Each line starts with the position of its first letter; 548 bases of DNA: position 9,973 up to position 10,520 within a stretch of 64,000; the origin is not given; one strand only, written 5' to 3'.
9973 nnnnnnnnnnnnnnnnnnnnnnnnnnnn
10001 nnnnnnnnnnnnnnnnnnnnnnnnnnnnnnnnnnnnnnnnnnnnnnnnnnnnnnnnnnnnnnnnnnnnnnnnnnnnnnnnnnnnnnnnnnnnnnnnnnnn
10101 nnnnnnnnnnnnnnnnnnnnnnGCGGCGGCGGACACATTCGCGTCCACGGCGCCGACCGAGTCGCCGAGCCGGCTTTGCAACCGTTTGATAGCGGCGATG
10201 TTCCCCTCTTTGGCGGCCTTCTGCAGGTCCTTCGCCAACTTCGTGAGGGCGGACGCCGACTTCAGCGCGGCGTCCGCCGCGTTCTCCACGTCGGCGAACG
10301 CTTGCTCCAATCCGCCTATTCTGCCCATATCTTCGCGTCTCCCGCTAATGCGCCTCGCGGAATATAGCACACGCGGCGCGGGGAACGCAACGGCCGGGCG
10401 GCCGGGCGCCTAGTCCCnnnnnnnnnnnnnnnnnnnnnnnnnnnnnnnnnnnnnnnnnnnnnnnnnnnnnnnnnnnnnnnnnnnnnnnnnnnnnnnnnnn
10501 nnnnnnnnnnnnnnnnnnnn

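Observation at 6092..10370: Fused nuclease-like/methyltransferase/TRD gene bracketed by two truncated gene fragments; possible replacement of the core of an SNF2 helicase gene or decay of a defence island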

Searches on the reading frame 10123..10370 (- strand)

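Call 7: search_protein_families(library=pfam, proteins=[window:10123-10328:-], max_evalue=0.01)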
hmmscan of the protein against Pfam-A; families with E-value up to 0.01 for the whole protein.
window:10123-10328:- (68 aa): 0 families

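Call 8: search_protein_families(library=padloc, proteins=[window:10123-10328:-], max_evalue=0.01)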
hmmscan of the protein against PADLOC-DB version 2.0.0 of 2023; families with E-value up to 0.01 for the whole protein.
window:10123-10328:- (68 aa): 0 families

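Call 11: find_homologous_proteins(query=window:10123-10370:-, max_evalue=0.01)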
Query window:10123-10370:- (82 aa): 4 proteins with E <= 0.01 among 12 candidates.
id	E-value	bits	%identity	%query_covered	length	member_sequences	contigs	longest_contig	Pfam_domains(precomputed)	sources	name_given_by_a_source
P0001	2.1e-30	121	100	83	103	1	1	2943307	-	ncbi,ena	-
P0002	7.9e-15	72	74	79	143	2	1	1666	-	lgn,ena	-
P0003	6.7e-14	69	85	63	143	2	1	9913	-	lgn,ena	-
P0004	2.0e-13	68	71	79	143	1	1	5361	-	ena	-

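Call 13: find_encoding_contigs(protein=P0003, flank=10000)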
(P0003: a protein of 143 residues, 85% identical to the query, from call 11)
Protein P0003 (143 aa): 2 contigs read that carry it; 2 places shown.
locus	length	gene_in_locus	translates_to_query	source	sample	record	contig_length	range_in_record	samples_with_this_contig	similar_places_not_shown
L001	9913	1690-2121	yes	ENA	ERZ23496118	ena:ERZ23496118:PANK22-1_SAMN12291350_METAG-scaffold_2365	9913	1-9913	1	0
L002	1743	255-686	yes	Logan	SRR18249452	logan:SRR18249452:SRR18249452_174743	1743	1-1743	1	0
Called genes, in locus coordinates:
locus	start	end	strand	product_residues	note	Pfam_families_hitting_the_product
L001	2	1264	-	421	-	?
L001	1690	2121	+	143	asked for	-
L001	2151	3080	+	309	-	-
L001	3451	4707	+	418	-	PF14072:DndB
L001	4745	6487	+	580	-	PF00176:SNF2-rel_dom, PF04851:ResIII, PF00271:Helicase_C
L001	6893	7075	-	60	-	-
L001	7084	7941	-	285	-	PF00005:ABC_tran, PF02463:SMC_N (faint), PF13304:AAA_21 (faint)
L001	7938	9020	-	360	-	PF01032:FecCD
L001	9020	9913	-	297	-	?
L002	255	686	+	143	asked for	-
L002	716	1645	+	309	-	-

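Call 14: find_encoding_contigs(protein=P0004, flank=10000)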
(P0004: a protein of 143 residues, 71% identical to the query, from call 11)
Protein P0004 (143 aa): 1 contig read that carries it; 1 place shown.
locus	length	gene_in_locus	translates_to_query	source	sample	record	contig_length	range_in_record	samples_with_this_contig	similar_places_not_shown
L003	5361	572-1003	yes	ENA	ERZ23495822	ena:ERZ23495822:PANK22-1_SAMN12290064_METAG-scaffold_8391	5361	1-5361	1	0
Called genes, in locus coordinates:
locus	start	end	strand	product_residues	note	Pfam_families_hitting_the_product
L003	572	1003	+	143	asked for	-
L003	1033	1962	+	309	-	-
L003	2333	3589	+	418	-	PF14072:DndB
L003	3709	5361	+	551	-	?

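Call 17: search_protein_families(library=padloc, proteins=[L001:1690-2121:+, L001:2151-3080:+, L001:3451-4707:+, L001:4745-6487:+, L001:2-1264:-], max_evalue=0.01)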
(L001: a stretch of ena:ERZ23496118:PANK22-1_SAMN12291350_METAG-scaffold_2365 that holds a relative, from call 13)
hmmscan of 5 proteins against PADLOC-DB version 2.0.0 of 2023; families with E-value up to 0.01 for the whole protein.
L001:1690-2121:+ (143 aa): 0 families

L001:2151-3080:+ (309 aa): 1 family
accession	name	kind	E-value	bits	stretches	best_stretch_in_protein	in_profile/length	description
PDLC02782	SspD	-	5.9e-12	43.9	1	44-266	3-203/277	SspD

L001:3451-4707:+ (418 aa): 1 family
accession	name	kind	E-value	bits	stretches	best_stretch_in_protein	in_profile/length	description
PDLC02658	DndB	-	2.2e-17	61.1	1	5-382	7-338/356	DndB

L001:4745-6487:+ (580 aa): 45 families (the best 25 are shown)
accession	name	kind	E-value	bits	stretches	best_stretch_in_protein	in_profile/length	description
PDLC00633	ZorD1|ZorD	-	4.6e-77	257.9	2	138-304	443-615/908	"SWI2/SNF2 helicase, Mrr-like nuclease"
PDLC00629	ZorD1|ZorD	-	1.9e-61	206.2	3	326-526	718-922/1012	"SWI2/SNF2 helicase, Mrr-like nuclease"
PDLC02845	DpdE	-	9.2e-61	203.9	1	141-555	846-1275/1293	DpdE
PDLC02842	DpdE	-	5e-59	198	1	157-560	724-1162/1176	DpdE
PDLC00631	ZorD1|ZorD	-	1.2e-58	196.8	1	138-551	441-908/1071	"SWI2/SNF2 helicase, Mrr-like nuclease"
PDLC00632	ZorD1|ZorD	-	1.5e-58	196.6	3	328-562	831-1088/1101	"SWI2/SNF2 helicase, Mrr-like nuclease"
PDLC02849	DpdE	-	5.3e-58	194.9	1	157-574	423-852/857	DpdE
PDLC00634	ZorD1|ZorD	-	5.3e-58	194.6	2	327-552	726-968/1208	"SWI2/SNF2 helicase, Mrr-like nuclease"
PDLC02851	DpdE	-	2.9e-56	188.9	1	139-555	598-1037/1055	DpdE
PDLC00628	ZorD1|ZorD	-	1.7e-51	173.1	2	323-535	732-947/1171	"SWI2/SNF2 helicase, Mrr-like nuclease"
PDLC02850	DpdE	-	3.6e-50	168.9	1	157-572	827-1259/1282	DpdE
PDLC02854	DpdE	-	7.4e-37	124.7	2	224-552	697-1061/1083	DpdE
PDLC02627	DrmD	-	2.6e-36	123.1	1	146-556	311-701/748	DrmD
PDLC00627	ZorD1|ZorD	-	8e-36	121.4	3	391-554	816-990/1006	"SWI2/SNF2 helicase, Mrr-like nuclease"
PDLC02852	DpdE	-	6.4e-33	111.7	1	142-553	469-857/905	DpdE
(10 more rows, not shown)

L001:2-1264:- (421 aa): 0 families

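Call 18: search_protein_families(library=pfam, proteins=[L001:1690-2121:+, L001:2151-3080:+, L001:3451-4707:+, L001:4745-6487:+, L001:2-1264:-], max_evalue=0.01)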
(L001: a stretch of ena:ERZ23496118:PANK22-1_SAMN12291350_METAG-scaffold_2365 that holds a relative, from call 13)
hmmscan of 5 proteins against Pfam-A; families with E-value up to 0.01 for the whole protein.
L001:1690-2121:+ (143 aa): 0 families

L001:2151-3080:+ (309 aa): 1 family
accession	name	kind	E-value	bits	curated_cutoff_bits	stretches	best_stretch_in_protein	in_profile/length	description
PF01507.26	PAPS_reduct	-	0.0057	17.1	22.5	1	44-103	3-59/175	Phosphoadenosine phosphosulfate reductase domain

L001:3451-4707:+ (418 aa): 1 family
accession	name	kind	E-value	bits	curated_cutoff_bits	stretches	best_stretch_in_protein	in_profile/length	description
PF14072.11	DndB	-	1.4e-31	110.2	29.1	1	5-379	1-329/338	DNA-sulfur modification-associated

L001:4745-6487:+ (580 aa): 6 families
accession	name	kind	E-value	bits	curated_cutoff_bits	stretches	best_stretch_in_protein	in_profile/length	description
PF00176.29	SNF2-rel_dom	-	1.1e-46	159.8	24.9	2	143-307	2-182/290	SNF2-related domain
PF00271.37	Helicase_C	-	1.4e-21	77.2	23.5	1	413-518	10-110/110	Helicase conserved C-terminal domain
PF04851.21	ResIII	-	5.8e-11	43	22.5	1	140-289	5-163/164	Type III restriction enzyme, res subunit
PF00270.35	DEAD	-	3.6e-05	24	26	1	141-292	2-164/167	DEAD/DEAH box helicase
PF16203.11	ERCC3_RAD25_C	-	0.00036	20.3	27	1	417-517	57-148/248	ERCC3/RAD25/XPB C-terminal helicase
PF18766.7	SWI2_SNF2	-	0.0043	17.2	26.7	1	163-295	28-162/221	SWI2/SNF2 ATPase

L001:2-1264:- (421 aa): 0 families

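Call 20: find_encoding_contigs(protein=P0014, flank=8000, max_places=3)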
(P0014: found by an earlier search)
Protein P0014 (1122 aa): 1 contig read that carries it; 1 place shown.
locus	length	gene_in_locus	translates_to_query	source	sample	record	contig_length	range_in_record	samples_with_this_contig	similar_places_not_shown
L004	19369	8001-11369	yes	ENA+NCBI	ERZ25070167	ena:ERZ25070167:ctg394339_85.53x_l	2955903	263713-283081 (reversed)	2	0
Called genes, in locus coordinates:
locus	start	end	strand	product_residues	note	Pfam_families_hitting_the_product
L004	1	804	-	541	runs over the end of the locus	PF00389:2-Hacid_dh, PF02826:2-Hacid_dh_C, PF19304:PGDH_inter, PF01842:ACT (weak)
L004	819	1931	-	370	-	PF00266:Aminotran_5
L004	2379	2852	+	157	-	PF08818:DUF1801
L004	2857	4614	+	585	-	PF00496:SBP_bac_5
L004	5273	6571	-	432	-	PF07690:MFS_1, PF12832:MFS_1_like (faint), PF07690:MFS_1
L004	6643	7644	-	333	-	PF08240:ADH_N, PF00107:ADH_zinc_N, PF13602:ADH_zinc_N_2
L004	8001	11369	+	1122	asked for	PF02384:N6_Mtase (weak), PF20473:MmeI_Mtase (faint), PF18135:Type_ISP_C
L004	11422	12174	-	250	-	PF01738:DLH, PF08840:BAAT_C (faint)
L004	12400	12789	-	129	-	PF01042:Ribonuc_L-PSP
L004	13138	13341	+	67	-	-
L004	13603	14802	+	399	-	-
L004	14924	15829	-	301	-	PF16162:KwaB (weak)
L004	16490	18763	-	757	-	PF01293:PEPCK_ATP (weak)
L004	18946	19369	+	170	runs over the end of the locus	PF02776:TPP_enzyme_N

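Call 21: find_encoding_contigs(protein=P0015, flank=8000, max_places=3)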
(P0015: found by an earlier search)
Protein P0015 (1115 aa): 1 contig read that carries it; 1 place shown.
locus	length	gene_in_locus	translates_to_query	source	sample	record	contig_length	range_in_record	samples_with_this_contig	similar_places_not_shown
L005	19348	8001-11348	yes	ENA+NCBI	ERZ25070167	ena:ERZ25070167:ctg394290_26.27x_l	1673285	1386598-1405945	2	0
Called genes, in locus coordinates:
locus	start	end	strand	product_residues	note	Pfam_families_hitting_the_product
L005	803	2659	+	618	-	-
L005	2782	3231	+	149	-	PF10604:Polyketide_cyc2 (weak), PF06240:COXG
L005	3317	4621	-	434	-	PF07690:MFS_1, PF12832:MFS_1_like (faint), PF07690:MFS_1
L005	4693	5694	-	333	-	PF08240:ADH_N, PF00107:ADH_zinc_N, PF13602:ADH_zinc_N_2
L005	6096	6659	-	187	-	-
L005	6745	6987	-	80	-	PF01738:DLH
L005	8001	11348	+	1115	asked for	PF02384:N6_Mtase (weak), PF20473:MmeI_Mtase (faint), PF18135:Type_ISP_C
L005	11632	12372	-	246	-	PF13641:Glyco_tranf_2_3, PF00535:Glycos_transf_2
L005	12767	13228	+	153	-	-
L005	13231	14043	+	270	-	-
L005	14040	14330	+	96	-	-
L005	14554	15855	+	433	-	PF00355:Rieske, PF19301:LigXa_C (weak)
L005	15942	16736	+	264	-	PF00290:Trp_syntA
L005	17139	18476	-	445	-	PF00355:Rieske, PF19301:LigXa_C (weak)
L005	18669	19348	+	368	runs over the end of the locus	PF08501:Shikimate_dh_N, PF01488:Shikimate_DH (weak)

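Call 24: find_related_loci(query=L001:4745-6487:+, collection=genome_contigs, flank=10000)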
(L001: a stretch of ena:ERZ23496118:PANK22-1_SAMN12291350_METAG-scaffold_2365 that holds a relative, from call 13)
Query L001:4745-6487:+ (580 aa) in genome_contigs; peptide patterns used: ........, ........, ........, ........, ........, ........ (x = any residue, [..] = any of these).
598 stretches matched a pattern (row limit reached: there are more); 293 encode a relative of the query (tblastn E <= 1e-3); the best 80 are kept; 80 distinct loci.
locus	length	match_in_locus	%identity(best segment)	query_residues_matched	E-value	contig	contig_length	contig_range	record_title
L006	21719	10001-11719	83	9-578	0e+0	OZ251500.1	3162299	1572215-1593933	MAG: Dehalococcoidia bacterium isolate 04e6ab6d-c5ba-4423-8fa6-d9e5227a47fe genome assembly, chromosome: 1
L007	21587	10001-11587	72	50-575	0e+0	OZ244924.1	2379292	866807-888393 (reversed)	MAG: Dehalococcoidia bacterium isolate e5f2f67f-80f5-4dea-8d85-3d806a77b3c6 genome assembly, chromosome: 1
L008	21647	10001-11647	68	45-575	0e+0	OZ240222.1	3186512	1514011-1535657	MAG: Dehalococcoidia bacterium isolate bda7ac21-848d-445c-aae4-c7980c7e0923 genome assembly, chromosome: 1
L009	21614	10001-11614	69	44-576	0e+0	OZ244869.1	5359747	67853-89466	MAG: uncultured Candidatus Binatia bacterium isolate 4a3a7036-e571-4a1a-a60d-b403d30aaf4e genome assembly, chromosome: 1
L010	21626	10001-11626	70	48-580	0e+0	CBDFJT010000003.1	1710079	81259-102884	MAG: Dehalococcoidia bacterium isolate c482fa45-09e8-4a64-81e5-d6065e0be6af genome assembly, contig: contig_3, whole gen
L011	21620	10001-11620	70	45-575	0e+0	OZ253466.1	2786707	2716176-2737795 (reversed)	MAG: Dehalococcoidia bacterium isolate 7f7fcc17-106b-4c1d-a8d7-7cf201ad70ef genome assembly, chromosome: 1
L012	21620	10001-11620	70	45-575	0e+0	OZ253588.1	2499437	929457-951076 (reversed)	MAG: Dehalococcoidia bacterium isolate 31fdc4cb-e045-4297-a560-ce773dd45a62 genome assembly, chromosome: 1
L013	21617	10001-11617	68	44-576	0e+0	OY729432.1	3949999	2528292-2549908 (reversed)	MAG: Candidatus Binatia bacterium isolate b65fbbe8-1638-4b94-9072-1473f084fbf4 genome assembly, chromosome: 1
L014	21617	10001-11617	68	48-580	0e+0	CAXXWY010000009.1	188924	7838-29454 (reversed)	MAG: Dehalococcoidia bacterium isolate c628f03c-5c65-4804-8986-e75590ebef27 genome assembly, contig: contig_9, whole gen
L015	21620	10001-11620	69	45-575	0e+0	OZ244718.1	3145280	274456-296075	MAG: Dehalococcoidia bacterium isolate 64a180b2-7017-4824-b5be-e5f766f304e8 genome assembly, chromosome: 1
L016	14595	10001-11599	72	47-576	0e+0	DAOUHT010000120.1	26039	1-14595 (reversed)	MAG TPA_asm: Dehalococcoidia bacterium isolate S18_111 46753, whole genome shotgun sequence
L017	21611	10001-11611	69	48-578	0e+0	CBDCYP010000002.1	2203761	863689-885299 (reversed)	MAG: Dehalococcoidia bacterium isolate 06e8d7b6-4dd8-4511-a8b9-2df4b96a342a genome assembly, contig: contig_2, whole gen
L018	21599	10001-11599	69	48-576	0e+0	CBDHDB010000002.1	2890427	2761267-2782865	MAG: Dehalococcoidia bacterium isolate 822cf7f2-f088-4de1-b96c-ebc5a35fe4d4 genome assembly, contig: contig_2, whole gen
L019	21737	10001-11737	64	7-576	0e+0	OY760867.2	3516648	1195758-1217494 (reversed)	MAG: Dehalococcoidia bacterium isolate ec36dd00-29ce-491f-9a3f-6816ace52b4b genome assembly, chromosome: 1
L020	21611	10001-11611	69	45-575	0e+0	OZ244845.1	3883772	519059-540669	MAG: Chloroflexota bacterium isolate 3460274c-b819-443f-96a0-86c9f13451b3 genome assembly, chromosome: 1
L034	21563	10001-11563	70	63-577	0e+0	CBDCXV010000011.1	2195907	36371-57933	MAG: Candidatus Latescibacterota bacterium isolate a04b77f4-1c6a-4467-bb03-95175eeb39fb genome assembly, contig: contig_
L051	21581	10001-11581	66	48-576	0e+0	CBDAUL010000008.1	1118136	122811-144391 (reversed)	MAG: Vicinamibacterales bacterium isolate 3187d3cd-29f7-40f2-88d1-47a6769d9de4 genome assembly, contig: contig_8, whole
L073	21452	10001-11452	69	95-576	0e+0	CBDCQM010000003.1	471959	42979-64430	MAG: Dehalococcoidia bacterium isolate 9ac7512b-c8f4-466b-95df-5190cdad7ee7 genome assembly, contig: contig_3, whole gen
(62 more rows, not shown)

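Call 28: search_protein_families(library=pfam, proteins=[L009:6441-7244:+, L009:7244-8203:+, L009:8210-9487:+, L009:9524-11647:+, L006:6691-7500:+, L006:7500-8456:+, L006:8468-9754:+, L006:9770-11734:+], max_evalue=0.01)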
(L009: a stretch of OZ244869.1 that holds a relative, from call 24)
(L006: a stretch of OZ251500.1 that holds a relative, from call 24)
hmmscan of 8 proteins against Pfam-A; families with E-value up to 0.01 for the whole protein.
L009:6441-7244:+ (267 aa): 0 families

L009:7244-8203:+ (319 aa): 1 family
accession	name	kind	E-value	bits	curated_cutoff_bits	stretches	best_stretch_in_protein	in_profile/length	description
PF10923.14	BrxC_BrxD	-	1.5e-11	44.3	22.2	1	129-318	147-331/414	BREX system ATP-binding protein BrxC/D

L009:8210-9487:+ (425 aa): 3 families
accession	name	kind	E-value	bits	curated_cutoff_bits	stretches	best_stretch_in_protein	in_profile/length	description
PF10923.14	BrxC_BrxD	-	5.2e-17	62.3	22.2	2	64-110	52-102/414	BREX system ATP-binding protein BrxC/D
PF13191.12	AAA_16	-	0.0033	18.4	32.6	0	62-109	25-72/167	AAA ATPase domain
PF13401.12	AAA_22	-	0.0053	17.5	27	0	64-134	8-79/130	AAA domain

L009:9524-11647:+ (707 aa): 5 families
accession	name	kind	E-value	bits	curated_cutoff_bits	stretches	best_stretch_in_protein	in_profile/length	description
PF00176.29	SNF2-rel_dom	-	2.4e-47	161.9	24.9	1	269-518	11-288/290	SNF2-related domain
PF00271.37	Helicase_C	-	6.9e-21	75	23.5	1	530-639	6-110/110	Helicase conserved C-terminal domain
PF04851.21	ResIII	-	1.7e-09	38.2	22.5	1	256-410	4-163/164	Type III restriction enzyme, res subunit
PF00270.35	DEAD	-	9.1e-08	32.5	26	1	258-413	2-164/167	DEAD/DEAH box helicase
PF16203.11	ERCC3_RAD25_C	-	0.0079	15.9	27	0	540-620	59-132/248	ERCC3/RAD25/XPB C-terminal helicase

L006:6691-7500:+ (269 aa): 0 families

L006:7500-8456:+ (318 aa): 1 family
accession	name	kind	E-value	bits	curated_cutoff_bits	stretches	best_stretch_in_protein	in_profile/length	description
PF10923.14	BrxC_BrxD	-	3e-08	33.4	22.2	1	119-316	137-330/414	BREX system ATP-binding protein BrxC/D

L006:8468-9754:+ (428 aa): 3 families
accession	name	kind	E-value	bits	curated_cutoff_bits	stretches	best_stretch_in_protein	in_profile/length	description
PF10923.14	BrxC_BrxD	-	4.2e-15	56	22.2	2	66-115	53-106/414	BREX system ATP-binding protein BrxC/D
PF13191.12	AAA_16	-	0.0024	18.8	32.6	1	63-245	25-142/167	AAA ATPase domain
PF13401.12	AAA_22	-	0.007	17.1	27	0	65-138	8-82/130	AAA domain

L006:9770-11734:+ (654 aa): 5 families
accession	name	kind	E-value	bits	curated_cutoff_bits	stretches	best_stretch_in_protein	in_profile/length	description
PF00176.29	SNF2-rel_dom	-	2.9e-47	161.6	24.9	1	216-470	2-288/290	SNF2-related domain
PF00271.37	Helicase_C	-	7.5e-19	68.5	23.5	1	480-590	4-110/110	Helicase conserved C-terminal domain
PF04851.21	ResIII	-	7.1e-11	42.7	22.5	1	213-362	5-163/164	Type III restriction enzyme, res subunit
PF00270.35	DEAD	-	2.9e-06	27.6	26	1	214-366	2-165/167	DEAD/DEAH box helicase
PF18766.7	SWI2_SNF2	-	0.0068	16.5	26.7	0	236-368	28-162/221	SWI2/SNF2 ATPase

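Call 29: search_protein_families(library=padloc, proteins=[L009:6441-7244:+, L009:7244-8203:+, L009:8210-9487:+, L006:6691-7500:+, L006:7500-8456:+, L006:8468-9754:+], max_evalue=0.01)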
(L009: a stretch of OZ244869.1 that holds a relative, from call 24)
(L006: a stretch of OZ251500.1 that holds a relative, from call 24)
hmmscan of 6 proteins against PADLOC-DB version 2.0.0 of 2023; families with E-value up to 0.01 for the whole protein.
L009:6441-7244:+ (267 aa): 0 families

L009:7244-8203:+ (319 aa): 1 family
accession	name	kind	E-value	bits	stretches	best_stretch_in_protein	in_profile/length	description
PDLC02494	BrxD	-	6.5e-10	36.7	1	125-318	144-327/440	BrxD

L009:8210-9487:+ (425 aa): 4 families
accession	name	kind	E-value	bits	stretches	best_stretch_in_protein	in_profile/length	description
PDLC02494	BrxD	-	2.7e-16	57.8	2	13-116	9-108/440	BrxD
PDLC03959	SngB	-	2.4e-05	21.6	1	64-104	57-97/439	-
PDLC02471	BrxC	-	0.0031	13.6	1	50-79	52-81/1190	BrxC-PglY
PDLC02479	BrxC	-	0.0063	12.8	1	48-81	44-77/1172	BrxC-PglY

L006:6691-7500:+ (269 aa): 0 families

L006:7500-8456:+ (318 aa): 1 family
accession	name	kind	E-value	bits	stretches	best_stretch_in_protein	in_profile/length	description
PDLC02494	BrxD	-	1.4e-06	25.8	1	120-311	140-321/440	BrxD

L006:8468-9754:+ (428 aa): 3 families
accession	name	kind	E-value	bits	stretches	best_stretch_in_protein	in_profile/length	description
PDLC02494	BrxD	-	2.3e-12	44.8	2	15-117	10-108/440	BrxD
PDLC03959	SngB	-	0.00019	18.6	0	66-105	58-97/439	-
PDLC02471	BrxC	-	0.008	12.3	0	61-80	62-81/1190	BrxC-PglY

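Call 33: find_encoding_contigs(protein=P0036, flank=10000, max_places=3)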
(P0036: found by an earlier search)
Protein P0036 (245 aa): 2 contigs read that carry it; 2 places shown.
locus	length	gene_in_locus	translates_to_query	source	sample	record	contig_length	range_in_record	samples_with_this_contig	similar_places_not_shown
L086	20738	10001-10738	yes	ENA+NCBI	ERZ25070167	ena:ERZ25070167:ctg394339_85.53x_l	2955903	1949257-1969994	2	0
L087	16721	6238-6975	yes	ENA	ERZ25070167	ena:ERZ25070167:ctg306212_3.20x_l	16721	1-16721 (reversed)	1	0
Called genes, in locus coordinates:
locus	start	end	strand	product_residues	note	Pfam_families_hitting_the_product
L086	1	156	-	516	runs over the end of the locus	PF00662:Proton_antipo_N (faint), PF00361:Proton_antipo_M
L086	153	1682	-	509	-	PF00361:Proton_antipo_M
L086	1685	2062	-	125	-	PF00420:Oxidored_q2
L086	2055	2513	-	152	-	PF04039:MnhB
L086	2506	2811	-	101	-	PF20501:MbhE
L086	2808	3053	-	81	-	PF13244:MbhD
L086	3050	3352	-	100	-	PF03334:PhaG_MnhG_YufB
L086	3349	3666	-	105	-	PF04066:MrpF_PhaF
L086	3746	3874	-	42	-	-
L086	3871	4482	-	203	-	PF01899:MNHE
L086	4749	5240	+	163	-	PF05598:DUF772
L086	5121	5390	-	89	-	-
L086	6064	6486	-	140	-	PF01575:MaoC_dehydratas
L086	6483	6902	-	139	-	PF13452:FAS1_DH_region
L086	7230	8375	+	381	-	PF01717:Meth_synt_2 (weak)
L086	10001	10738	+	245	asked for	-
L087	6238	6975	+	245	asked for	-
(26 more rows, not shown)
